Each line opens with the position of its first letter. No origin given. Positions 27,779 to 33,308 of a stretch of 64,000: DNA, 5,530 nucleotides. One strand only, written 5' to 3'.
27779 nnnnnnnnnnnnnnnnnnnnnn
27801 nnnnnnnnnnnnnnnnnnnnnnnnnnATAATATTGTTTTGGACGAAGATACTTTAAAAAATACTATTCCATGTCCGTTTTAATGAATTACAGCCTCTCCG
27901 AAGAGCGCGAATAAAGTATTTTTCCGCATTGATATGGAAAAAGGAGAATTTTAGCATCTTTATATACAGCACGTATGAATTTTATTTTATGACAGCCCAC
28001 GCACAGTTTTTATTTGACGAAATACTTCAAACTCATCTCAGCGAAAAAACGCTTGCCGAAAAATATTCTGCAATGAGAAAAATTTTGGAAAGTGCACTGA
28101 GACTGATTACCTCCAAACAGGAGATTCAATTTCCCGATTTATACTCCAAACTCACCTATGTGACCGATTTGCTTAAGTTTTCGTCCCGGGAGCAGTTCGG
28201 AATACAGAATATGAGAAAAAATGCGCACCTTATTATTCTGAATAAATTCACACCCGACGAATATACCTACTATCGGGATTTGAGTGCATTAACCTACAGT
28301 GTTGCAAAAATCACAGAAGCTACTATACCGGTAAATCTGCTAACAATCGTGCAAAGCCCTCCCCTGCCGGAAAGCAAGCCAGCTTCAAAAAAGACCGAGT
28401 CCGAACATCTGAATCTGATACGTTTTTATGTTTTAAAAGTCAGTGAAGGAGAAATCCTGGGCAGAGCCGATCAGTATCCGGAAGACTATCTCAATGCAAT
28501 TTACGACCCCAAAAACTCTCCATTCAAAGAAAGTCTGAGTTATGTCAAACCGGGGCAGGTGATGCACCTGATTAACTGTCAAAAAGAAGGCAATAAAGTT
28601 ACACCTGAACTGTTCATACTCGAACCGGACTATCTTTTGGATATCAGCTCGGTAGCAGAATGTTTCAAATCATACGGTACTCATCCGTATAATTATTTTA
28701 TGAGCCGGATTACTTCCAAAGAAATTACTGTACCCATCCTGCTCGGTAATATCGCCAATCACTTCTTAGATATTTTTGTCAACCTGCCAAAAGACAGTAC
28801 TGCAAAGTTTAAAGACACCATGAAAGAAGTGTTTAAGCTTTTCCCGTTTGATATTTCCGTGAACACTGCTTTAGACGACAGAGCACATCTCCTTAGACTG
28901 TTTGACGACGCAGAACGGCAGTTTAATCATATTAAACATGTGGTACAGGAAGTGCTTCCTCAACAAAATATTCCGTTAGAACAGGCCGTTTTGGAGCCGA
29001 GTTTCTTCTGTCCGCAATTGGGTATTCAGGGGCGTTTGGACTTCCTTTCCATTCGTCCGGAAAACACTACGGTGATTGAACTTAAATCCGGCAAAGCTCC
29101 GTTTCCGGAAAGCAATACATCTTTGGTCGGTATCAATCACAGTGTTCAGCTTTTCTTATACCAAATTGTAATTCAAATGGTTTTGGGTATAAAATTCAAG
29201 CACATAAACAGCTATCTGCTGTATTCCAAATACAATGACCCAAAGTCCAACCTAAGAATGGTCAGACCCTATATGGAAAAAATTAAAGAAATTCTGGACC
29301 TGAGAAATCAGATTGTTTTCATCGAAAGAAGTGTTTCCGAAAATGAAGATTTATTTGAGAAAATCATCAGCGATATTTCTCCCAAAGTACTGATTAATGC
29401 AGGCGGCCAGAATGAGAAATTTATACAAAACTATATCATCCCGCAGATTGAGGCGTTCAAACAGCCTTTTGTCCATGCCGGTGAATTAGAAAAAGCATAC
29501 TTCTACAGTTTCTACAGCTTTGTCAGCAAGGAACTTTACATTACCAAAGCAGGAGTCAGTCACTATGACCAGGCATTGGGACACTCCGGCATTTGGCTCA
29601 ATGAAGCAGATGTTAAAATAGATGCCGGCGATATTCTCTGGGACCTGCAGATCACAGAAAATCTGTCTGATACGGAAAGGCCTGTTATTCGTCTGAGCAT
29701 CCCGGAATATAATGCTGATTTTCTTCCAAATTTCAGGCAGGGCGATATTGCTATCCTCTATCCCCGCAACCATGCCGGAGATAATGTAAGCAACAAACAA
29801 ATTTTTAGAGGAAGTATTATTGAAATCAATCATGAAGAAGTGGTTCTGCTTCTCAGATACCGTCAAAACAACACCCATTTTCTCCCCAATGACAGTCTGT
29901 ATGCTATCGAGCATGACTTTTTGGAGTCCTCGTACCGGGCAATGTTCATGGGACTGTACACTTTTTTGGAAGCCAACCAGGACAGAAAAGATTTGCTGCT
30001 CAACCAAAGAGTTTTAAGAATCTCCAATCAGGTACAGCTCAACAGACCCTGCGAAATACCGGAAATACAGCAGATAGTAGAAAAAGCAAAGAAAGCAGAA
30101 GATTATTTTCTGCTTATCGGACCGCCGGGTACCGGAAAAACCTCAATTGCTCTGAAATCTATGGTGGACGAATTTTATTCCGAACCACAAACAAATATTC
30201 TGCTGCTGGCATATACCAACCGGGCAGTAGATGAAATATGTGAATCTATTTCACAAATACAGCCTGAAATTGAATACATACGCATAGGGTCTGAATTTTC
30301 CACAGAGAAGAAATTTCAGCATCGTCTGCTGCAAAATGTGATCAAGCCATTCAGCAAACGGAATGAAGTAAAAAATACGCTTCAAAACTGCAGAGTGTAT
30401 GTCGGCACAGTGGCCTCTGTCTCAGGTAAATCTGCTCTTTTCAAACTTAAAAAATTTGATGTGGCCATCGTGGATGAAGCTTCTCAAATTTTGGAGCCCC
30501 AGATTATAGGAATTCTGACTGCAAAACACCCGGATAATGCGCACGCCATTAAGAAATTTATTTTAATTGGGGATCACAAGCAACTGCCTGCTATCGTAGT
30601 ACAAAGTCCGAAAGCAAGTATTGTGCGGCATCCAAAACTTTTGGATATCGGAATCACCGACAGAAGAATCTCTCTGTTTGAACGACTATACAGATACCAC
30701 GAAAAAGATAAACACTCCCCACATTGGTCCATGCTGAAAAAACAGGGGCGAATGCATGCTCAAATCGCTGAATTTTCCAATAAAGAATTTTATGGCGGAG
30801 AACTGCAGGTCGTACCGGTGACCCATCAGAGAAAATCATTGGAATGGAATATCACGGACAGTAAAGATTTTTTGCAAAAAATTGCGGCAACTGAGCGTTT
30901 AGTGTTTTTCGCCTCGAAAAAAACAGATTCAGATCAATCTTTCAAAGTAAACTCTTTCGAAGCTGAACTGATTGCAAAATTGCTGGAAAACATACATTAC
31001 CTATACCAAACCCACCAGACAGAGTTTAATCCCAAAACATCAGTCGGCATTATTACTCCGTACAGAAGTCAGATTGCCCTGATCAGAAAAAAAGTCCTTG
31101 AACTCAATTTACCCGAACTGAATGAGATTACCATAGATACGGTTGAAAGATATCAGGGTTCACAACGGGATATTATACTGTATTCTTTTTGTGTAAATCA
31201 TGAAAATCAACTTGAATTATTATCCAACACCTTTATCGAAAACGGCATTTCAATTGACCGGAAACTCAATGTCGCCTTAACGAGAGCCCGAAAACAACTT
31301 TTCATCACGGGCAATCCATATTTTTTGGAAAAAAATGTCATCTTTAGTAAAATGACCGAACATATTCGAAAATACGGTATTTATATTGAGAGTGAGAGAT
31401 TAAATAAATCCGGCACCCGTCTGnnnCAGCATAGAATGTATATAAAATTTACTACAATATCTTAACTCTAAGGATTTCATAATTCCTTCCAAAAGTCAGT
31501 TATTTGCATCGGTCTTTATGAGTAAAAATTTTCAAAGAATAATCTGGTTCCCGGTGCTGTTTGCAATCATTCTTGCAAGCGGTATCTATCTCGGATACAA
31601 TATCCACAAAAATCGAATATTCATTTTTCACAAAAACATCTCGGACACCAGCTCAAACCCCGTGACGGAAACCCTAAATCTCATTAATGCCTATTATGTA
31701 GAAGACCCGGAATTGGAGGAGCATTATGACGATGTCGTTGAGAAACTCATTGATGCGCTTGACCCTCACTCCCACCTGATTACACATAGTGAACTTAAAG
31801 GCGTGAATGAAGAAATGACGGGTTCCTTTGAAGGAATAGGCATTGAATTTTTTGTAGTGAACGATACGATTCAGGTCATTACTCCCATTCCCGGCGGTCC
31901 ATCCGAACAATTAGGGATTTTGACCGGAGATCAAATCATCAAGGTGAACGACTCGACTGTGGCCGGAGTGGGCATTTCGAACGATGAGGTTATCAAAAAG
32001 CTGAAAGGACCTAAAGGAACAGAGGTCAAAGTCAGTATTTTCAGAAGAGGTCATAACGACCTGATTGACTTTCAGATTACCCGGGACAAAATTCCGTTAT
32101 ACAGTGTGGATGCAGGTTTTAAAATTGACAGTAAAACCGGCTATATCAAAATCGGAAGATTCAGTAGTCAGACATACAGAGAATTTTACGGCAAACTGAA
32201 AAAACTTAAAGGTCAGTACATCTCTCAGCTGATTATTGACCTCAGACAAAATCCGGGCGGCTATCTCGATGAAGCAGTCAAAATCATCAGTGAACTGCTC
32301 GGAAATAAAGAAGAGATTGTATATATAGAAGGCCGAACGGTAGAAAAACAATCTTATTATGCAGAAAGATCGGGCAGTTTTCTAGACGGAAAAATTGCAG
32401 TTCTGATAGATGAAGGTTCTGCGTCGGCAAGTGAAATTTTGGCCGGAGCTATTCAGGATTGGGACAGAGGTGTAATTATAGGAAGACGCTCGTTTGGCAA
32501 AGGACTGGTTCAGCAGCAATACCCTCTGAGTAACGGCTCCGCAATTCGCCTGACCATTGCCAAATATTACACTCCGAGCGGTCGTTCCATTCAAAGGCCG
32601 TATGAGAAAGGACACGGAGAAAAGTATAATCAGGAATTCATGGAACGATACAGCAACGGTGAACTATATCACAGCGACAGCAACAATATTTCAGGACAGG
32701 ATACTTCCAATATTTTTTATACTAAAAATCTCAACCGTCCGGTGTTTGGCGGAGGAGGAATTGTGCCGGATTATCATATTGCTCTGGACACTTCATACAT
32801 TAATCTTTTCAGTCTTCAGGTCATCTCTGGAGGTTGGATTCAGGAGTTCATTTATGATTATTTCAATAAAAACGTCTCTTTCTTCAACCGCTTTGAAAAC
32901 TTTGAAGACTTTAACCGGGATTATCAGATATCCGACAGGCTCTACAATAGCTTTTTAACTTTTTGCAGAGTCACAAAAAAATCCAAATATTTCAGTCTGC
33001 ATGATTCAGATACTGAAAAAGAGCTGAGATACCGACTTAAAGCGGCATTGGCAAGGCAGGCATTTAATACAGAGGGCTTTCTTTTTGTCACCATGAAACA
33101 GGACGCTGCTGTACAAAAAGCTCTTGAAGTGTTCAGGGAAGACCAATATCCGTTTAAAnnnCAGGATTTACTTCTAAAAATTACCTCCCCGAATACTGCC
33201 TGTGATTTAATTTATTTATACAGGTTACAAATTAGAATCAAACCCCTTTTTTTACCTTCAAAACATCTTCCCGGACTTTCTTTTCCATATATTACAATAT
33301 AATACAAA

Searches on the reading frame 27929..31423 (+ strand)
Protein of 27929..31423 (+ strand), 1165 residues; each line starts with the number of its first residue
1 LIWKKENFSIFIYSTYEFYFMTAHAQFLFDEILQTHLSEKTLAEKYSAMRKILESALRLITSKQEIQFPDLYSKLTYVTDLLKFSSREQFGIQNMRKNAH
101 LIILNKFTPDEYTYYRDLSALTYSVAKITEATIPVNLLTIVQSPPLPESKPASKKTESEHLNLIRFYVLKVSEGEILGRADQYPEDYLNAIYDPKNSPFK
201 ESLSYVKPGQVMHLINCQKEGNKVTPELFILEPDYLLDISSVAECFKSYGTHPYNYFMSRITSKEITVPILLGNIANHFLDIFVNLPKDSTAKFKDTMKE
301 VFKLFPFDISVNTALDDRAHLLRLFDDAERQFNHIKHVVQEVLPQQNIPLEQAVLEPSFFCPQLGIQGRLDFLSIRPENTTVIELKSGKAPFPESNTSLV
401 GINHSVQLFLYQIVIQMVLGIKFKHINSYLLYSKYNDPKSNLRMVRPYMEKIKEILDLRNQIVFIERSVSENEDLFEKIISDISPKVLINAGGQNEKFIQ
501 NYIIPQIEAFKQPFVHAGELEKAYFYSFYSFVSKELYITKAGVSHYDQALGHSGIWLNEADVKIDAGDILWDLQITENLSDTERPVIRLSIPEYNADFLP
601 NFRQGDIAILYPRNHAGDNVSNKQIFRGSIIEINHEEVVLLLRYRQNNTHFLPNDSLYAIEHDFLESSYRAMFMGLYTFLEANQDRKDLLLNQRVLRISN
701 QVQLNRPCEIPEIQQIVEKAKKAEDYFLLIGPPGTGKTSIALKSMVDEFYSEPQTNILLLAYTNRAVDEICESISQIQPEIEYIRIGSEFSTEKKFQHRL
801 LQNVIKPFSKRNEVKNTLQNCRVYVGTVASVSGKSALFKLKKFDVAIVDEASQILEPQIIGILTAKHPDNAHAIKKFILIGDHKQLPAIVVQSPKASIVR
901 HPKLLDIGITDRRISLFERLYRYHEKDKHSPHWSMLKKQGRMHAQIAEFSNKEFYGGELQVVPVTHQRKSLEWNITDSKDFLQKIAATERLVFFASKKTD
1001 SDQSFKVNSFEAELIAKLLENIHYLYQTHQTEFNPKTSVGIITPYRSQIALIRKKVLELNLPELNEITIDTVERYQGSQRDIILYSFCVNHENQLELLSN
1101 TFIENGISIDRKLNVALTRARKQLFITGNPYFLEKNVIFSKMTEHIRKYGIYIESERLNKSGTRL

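Call 58: search_protein_families(library=pfam, proteins=[window:27929-31423:+], max_evalue=0.001)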
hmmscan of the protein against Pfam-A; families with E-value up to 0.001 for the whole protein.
window:27929-31423:+ (1165 aa): 10 families
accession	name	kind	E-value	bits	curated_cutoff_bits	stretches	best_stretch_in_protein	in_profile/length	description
PF13087.12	AAA_12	-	1.2e-35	123.2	27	1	914-1129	3-193/195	AAA domain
PF13086.12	AAA_11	-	2.1e-27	97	27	2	810-891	182-255/257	AAA domain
PF13245.12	AAA_19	-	5e-12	46.6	25.1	1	720-888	7-131/134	AAA domain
PF04851.21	ResIII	-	6.3e-10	39.6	22.5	1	707-851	6-134/164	Type III restriction enzyme, res subunit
PF13604.12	AAA_30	-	2e-09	37.9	27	1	717-898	10-140/191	AAA domain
PF12705.13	PDDEXK_1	-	1.8e-06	28.5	22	1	253-441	14-195/247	PD-(D/E)XK nuclease superfamily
PF00580.27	UvrD-helicase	-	2.9e-06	27.6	23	1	720-780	9-71/271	UvrD/REP helicase N-terminal domain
PF00270.35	DEAD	-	6.3e-06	26.5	26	1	714-856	4-131/167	DEAD/DEAH box helicase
PF09848.15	SLFN-g3_helicase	-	0.00056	19.7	24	0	727-856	4-93/354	Schlafen group 3, DNA/RNA helicase domain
PF02562.22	PhoH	-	0.00076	19.5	27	0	715-865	10-142/205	PhoH-like protein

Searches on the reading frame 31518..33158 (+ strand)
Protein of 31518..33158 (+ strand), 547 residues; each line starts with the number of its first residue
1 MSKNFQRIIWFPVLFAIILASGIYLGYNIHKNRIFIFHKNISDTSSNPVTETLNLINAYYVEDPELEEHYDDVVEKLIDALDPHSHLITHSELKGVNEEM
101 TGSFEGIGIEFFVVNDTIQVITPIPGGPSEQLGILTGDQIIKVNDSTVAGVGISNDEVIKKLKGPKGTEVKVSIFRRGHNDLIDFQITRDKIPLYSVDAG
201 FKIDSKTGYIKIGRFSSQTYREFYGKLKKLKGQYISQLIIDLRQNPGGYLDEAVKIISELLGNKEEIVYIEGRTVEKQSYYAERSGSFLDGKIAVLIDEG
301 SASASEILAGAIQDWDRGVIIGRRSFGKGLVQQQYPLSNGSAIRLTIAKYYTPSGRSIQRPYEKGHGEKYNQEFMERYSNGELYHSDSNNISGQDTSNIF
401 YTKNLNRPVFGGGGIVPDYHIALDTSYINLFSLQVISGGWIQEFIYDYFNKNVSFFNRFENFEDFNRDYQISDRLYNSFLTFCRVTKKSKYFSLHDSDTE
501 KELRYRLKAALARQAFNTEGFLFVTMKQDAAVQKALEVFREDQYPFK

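Call 58: search_protein_families(library=pfam, proteins=[window:31518-33158:+], max_evalue=0.001)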
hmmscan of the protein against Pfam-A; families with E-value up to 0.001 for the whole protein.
window:31518-33158:+ (547 aa): 4 families
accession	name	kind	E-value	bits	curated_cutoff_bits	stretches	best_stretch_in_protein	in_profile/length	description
PF03572.23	Peptidase_S41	-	5.6e-52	176.1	24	1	206-360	1-156/165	Peptidase family S41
PF13180.12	PDZ_2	-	1.8e-07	31.8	27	1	106-181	2-74/80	PDZ domain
PF00595.29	PDZ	-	6.6e-07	30.1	23.2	1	105-174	10-80/81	PDZ domain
PF17820.7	PDZ_6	-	2.9e-06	27.3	27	1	122-173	4-51/54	PDZ domain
